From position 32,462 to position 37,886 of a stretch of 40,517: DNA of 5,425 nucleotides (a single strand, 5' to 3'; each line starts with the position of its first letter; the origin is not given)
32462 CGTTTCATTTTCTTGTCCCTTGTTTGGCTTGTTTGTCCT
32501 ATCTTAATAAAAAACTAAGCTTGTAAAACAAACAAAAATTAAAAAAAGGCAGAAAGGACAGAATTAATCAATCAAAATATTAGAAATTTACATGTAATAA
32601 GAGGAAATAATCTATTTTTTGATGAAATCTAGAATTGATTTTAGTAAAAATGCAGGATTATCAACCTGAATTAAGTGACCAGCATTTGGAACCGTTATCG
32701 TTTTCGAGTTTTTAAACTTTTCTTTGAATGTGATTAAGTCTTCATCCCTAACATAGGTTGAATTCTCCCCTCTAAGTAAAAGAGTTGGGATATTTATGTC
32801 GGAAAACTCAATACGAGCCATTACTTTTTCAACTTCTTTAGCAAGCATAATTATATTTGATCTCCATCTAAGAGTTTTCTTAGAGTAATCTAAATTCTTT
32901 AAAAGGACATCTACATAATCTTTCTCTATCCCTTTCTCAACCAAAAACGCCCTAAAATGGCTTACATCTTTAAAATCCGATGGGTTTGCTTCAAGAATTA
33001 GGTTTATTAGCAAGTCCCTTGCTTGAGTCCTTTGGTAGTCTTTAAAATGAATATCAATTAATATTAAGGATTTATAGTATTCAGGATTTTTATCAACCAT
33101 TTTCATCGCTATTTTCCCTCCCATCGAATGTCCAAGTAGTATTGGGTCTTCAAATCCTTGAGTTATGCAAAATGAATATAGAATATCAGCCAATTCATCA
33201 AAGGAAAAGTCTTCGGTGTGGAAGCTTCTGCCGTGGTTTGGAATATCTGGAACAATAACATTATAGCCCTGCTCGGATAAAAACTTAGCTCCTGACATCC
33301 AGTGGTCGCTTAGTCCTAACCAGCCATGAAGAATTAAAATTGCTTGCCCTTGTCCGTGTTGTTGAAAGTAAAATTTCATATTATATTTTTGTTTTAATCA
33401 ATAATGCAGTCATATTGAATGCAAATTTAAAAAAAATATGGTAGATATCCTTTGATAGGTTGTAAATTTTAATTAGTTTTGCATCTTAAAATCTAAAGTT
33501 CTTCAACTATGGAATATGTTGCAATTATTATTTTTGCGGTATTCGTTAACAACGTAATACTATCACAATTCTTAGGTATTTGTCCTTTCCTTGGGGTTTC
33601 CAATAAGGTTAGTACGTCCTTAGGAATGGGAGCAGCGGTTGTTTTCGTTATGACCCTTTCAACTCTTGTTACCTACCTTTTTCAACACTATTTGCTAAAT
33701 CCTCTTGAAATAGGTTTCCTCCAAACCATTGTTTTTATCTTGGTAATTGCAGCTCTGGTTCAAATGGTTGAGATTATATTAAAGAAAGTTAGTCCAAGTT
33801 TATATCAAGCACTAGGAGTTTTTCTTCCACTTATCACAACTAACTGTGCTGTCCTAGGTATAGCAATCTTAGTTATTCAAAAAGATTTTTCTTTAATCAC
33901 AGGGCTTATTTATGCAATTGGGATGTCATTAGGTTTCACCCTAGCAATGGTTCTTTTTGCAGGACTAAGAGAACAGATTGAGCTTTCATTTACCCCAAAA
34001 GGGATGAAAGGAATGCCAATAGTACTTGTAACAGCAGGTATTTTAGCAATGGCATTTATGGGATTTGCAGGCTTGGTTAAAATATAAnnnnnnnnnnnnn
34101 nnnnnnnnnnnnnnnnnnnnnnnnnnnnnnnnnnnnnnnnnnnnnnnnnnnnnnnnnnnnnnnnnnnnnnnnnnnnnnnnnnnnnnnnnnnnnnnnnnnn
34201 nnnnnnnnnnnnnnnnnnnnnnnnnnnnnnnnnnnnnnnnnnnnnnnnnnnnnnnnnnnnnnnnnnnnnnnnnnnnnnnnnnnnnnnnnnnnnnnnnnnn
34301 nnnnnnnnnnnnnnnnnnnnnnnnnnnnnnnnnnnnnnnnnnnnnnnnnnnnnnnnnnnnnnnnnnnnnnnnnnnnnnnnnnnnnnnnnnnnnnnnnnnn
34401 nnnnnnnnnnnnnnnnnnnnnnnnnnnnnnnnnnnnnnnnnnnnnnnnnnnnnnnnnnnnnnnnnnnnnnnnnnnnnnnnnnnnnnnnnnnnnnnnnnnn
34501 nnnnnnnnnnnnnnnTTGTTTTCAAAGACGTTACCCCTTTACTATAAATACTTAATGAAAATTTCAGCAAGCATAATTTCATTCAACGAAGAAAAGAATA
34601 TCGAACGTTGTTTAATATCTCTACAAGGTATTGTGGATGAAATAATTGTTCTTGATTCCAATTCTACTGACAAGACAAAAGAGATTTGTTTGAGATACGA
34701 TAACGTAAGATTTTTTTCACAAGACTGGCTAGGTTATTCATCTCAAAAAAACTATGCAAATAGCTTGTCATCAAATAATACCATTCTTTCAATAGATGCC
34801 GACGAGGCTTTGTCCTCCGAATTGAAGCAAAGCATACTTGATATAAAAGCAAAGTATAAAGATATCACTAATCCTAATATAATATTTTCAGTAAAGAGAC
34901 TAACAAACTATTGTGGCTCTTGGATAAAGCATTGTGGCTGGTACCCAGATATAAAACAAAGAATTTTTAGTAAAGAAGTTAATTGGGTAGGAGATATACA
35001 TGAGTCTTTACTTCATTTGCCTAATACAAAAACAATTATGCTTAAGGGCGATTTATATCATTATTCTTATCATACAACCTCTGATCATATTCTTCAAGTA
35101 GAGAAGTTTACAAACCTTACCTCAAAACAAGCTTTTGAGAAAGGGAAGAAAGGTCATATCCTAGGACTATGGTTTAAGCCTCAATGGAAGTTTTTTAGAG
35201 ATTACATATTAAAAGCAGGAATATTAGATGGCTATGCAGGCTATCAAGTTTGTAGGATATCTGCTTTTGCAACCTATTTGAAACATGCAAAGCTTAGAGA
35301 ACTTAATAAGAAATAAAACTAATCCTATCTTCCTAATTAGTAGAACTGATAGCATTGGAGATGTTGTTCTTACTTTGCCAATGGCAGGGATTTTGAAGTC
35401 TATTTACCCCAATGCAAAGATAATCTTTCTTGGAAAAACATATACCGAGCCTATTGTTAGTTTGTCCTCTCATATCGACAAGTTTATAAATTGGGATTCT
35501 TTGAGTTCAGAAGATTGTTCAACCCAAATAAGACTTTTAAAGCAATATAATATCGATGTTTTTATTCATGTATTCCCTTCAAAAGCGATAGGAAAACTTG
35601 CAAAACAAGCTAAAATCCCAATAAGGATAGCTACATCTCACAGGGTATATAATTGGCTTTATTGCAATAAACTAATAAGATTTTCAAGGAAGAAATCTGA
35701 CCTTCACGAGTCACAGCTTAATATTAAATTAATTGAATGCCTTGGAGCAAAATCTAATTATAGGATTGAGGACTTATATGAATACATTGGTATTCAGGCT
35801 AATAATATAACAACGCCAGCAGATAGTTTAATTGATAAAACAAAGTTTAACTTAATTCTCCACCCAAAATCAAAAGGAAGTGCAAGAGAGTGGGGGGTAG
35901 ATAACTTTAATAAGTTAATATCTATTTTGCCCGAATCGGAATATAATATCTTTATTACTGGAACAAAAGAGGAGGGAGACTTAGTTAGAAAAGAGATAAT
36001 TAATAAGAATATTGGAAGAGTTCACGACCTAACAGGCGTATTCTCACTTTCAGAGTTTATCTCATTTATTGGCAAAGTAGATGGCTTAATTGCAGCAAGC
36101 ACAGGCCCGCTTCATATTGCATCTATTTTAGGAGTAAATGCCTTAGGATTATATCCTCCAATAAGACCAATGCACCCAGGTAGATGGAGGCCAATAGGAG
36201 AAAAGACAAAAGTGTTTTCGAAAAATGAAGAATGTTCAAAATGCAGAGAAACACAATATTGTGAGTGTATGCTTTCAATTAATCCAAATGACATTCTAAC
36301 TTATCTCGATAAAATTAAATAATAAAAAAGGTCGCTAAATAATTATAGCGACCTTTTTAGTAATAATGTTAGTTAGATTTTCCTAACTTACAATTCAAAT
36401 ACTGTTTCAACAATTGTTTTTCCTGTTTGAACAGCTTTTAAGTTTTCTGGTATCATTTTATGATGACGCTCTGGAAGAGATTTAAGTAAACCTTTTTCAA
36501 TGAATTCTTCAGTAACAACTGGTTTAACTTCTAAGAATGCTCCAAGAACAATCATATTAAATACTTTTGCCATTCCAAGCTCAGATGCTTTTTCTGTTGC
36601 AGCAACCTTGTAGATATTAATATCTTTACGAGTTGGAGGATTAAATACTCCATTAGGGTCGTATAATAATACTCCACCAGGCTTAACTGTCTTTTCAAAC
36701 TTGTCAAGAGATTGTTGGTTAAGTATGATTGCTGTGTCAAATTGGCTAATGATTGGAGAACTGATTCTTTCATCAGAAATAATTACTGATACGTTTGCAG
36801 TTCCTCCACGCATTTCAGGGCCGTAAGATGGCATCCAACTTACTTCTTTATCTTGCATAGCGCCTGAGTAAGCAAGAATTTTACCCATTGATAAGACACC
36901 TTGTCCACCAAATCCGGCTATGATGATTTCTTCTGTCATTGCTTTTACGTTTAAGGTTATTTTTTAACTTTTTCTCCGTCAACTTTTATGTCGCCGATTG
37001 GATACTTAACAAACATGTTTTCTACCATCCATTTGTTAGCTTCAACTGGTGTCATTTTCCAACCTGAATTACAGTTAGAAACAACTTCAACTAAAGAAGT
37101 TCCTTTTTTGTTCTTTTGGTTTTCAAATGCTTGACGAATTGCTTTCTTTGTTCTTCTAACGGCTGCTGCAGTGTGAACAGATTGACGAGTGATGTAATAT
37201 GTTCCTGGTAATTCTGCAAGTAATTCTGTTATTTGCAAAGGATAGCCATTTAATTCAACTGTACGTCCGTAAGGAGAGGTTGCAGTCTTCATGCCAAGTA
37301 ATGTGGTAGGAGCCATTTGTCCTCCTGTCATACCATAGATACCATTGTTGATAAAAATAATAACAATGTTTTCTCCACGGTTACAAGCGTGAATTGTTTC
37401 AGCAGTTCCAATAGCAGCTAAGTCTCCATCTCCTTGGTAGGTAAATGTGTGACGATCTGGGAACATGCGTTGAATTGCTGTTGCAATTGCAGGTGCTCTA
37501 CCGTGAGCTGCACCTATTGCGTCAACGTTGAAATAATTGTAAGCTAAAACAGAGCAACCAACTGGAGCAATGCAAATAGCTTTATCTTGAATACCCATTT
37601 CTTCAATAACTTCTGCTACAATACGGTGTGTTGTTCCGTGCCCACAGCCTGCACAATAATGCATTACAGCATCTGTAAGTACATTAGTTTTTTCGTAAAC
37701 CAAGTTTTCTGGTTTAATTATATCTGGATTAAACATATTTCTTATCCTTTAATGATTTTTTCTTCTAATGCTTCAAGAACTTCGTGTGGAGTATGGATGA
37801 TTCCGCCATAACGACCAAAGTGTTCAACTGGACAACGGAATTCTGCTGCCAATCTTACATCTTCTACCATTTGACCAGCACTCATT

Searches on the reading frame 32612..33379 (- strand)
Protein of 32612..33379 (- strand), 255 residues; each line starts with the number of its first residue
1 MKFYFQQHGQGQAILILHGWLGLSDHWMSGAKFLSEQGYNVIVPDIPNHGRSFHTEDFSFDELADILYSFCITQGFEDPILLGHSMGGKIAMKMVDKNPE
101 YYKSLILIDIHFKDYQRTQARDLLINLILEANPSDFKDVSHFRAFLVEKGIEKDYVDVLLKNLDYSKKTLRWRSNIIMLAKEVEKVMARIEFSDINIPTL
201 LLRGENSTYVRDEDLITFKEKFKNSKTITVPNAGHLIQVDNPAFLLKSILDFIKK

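Call 16: search_protein_families(library=pfam, proteins=[window:32612-33379:-])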
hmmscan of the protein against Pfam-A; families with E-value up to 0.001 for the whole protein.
window:32612-33379:- (255 aa): 6 families
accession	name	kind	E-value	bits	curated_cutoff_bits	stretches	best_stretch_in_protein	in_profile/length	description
PF00561.26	Abhydrolase_1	-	2.3e-29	103.2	25.8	2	13-110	2-102/245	alpha/beta hydrolase fold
PF12697.13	Abhydrolase_6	-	6.4e-16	60.1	26.3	1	14-244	1-213/217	Alpha/beta hydrolase family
PF12146.15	Hydrolase_4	-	5.7e-13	49.2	27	1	12-238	5-235/239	Serine aminopeptidase, S33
PF03096.20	Ndr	-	2.2e-05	23.8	23.3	1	47-254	67-277/283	Ndr family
PF01738.24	DLH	-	3.3e-05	24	21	0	10-48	12-51/217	Dienelactone hydrolase family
PF00756.26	Esterase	-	0.00088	19.6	22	0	47-105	86-143/251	Putative esterase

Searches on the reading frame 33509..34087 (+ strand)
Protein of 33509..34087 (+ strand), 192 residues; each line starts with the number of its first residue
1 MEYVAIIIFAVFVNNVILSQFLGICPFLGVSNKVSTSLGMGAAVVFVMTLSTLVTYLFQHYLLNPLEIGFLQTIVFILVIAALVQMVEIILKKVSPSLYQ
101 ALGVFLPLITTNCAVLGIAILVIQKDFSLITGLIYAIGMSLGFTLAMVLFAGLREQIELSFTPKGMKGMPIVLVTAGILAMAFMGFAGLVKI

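Call 16: search_protein_families(library=pfam, proteins=[window:33509-34087:+])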
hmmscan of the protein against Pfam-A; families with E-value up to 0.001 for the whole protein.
window:33509-34087:+ (192 aa): 1 family
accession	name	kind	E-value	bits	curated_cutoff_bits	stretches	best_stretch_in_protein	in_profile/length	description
PF02508.19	Rnf-Nqr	-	2.8e-60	203.8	23.8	1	4-189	2-173/174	Rnf-Nqr subunit, membrane protein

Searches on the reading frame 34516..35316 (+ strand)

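Call 74: search_protein_families(library=pfam, proteins=[window:34516-35316:+], max_evalue=0.00001)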
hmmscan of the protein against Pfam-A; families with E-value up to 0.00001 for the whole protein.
window:34516-35316:+ (266 aa): 1 family
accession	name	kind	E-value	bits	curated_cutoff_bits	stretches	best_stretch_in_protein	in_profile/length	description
PF00535.33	Glycos_transf_2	-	2.1e-15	57.5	23.3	1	19-123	3-116/168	Glycosyl transferase family 2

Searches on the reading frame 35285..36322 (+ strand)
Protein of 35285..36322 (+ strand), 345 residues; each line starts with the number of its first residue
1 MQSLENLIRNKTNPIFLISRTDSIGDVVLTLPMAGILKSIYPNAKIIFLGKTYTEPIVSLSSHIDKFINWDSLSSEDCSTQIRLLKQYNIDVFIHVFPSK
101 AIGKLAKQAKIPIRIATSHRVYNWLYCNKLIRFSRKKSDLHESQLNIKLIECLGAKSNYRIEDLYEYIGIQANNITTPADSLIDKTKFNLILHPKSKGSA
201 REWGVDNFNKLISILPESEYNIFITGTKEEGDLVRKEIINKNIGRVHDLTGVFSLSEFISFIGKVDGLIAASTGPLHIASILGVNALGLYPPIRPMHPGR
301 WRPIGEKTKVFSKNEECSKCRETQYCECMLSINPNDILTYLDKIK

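Call 74: search_protein_families(library=pfam, proteins=[window:35285-36322:+], max_evalue=0.00001)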
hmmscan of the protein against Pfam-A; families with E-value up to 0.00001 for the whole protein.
window:35285-36322:+ (345 aa): 1 family
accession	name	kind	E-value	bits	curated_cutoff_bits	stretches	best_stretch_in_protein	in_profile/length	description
PF01075.23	Glyco_transf_9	-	2.6e-19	70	22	1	139-324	61-240/247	Glycosyltransferase family 9 (heptosyltransferase)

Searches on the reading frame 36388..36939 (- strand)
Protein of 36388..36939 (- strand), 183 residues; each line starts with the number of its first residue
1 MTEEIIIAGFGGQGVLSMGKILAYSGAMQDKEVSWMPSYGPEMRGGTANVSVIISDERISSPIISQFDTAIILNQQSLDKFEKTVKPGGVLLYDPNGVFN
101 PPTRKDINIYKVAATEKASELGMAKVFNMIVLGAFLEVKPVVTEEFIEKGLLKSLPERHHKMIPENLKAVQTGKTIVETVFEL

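Call 74: search_protein_families(library=pfam, proteins=[window:36388-36939:-], max_evalue=0.00001)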
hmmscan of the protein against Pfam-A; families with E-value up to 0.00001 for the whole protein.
window:36388-36939:- (183 aa): 1 family
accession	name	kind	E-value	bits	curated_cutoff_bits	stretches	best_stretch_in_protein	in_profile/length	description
PF01558.24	POR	-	3.4e-36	125.4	27.4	1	11-173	1-171/173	Pyruvate ferredoxin/flavodoxin oxidoreductase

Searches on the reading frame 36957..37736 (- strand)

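Call 74: search_protein_families(library=pfam, proteins=[window:36957-37736:-], max_evalue=0.00001)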
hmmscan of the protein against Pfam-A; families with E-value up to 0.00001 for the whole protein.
window:36957-37736:- (259 aa): 1 family
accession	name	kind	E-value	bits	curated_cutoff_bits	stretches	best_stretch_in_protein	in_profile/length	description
PF02775.26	TPP_enzyme_C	-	4.3e-20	72.5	21.9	1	61-218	4-151/151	Thiamine pyrophosphate enzyme, C-terminal TPP binding domain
